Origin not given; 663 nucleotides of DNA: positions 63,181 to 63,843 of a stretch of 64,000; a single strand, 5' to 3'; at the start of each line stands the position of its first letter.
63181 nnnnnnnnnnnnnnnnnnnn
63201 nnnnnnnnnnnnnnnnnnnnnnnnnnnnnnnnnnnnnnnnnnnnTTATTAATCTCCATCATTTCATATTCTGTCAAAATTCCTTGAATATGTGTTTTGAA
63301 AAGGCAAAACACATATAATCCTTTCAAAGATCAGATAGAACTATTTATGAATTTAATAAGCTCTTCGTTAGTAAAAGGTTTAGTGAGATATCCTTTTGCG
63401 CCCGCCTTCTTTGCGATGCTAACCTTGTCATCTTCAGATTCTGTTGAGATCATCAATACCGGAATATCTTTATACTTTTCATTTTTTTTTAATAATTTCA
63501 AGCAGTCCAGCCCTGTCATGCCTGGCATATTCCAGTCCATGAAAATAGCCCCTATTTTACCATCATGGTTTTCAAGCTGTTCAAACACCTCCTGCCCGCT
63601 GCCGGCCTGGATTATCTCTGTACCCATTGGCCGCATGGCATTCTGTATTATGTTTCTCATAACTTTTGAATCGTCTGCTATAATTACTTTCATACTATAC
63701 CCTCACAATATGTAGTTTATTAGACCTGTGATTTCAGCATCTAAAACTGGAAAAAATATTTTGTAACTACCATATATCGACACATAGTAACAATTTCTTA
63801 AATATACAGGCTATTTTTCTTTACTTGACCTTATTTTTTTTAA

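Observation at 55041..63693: Seven-gene operon merging chemotaxis-type two-component parts with Hanks-type Ser/Thr phosphosignalling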

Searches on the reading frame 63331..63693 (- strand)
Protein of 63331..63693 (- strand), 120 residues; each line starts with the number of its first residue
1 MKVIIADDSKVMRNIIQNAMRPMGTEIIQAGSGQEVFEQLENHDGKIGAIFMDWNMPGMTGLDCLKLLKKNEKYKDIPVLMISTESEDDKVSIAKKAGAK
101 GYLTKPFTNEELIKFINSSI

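Call 3: search_protein_families(library=pfam, proteins=[window:63331-63693:-], max_evalue=0.01)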
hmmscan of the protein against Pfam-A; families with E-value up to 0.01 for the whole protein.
window:63331-63693:- (120 aa): 2 families
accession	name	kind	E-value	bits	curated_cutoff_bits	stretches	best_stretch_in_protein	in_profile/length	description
PF00072.30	Response_reg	-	2.3e-26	92.6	30.2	1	3-116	1-110/111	Response regulator receiver domain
PF20274.4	cREC_REC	-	0.004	18.2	27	1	21-93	9-82/88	Cyclic-phosphate processing Receiver domain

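Call 4: search_protein_families(library=ncbifam, proteins=[window:63331-63693:-], max_evalue=0.01)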
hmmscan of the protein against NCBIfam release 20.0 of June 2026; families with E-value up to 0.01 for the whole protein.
window:63331-63693:- (120 aa): 95 families (the best 25 are shown)
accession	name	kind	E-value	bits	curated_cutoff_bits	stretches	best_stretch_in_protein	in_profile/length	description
NF007901.0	PRK10610.1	equivalog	2.3e-21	76.3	189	1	1-113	6-117/129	chemotaxis response regulator CheY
TIGR02154.1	PhoB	equivalog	7.3e-20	71.2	296.2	1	2-117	4-117/226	phosphate regulon transcriptional regulator PhoB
NF041866.1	EpsW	equivalog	4.1e-18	65.2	200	1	3-117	8-122/131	exopolysaccharide biosynthesis response regulator EpsW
NF041367.1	CheY_Halo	equivalog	7.7e-16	58.5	200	1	3-118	1-112/114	chemotaxis protein CheY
NF011874.0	PRK15347.1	equivalog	1.4e-15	56.5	852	1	1-117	691-807/921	two component system sensor kinase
TIGR01818.1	ntrC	equivalog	5.7e-15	55.1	558.6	1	3-117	1-111/463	nitrogen regulation protein NR(I)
NF041734.1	resp_reg_RppA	equivalog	7.5e-15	54.9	250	1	1-114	1-112/229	two-component system response regulator RppA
NF007935.0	PRK10651.1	equivalog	2.5e-14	53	250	1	2-117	8-121/216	two-component system response regulator NarL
NF040534.1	resp_reg_YycF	equivalog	9.1e-14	51.3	340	1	2-117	2-112/231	response regulator YycF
NF007546.0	PRK10161.1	equivalog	9.3e-14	51.5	471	1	3-117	5-117/229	phosphate response regulator transcription factor PhoB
NF001965.0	PRK00742.1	subfamily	1.8e-13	50.4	293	1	1-110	4-112/357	chemotaxis-specific protein-glutamate methyltransferase CheB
NF045717.1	DVU0259_DivK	exception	2.5e-13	50.2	160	1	2-119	4-115/117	DVU0259 family response regulator domain-containing protein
NF040689.1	MtrAB_MtrA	equivalog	5.4e-13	48.8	300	1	3-117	1-110/219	MtrAB system response regulator MtrA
NF007135.0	PRK09581.1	equivalog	6.5e-13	48.3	474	1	2-118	4-118/457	PleD family two-component system response regulator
NF007969.0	PRK10693.1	equivalog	9.3e-13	47.9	329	1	2-111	9-114/337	two-component system response regulator RssB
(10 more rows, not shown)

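Call 53: search_protein_families(library=padloc, proteins=[window:63331-63693:-], max_evalue=0.00001)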
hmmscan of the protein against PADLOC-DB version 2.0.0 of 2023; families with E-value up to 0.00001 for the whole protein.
window:63331-63693:- (120 aa): 0 families
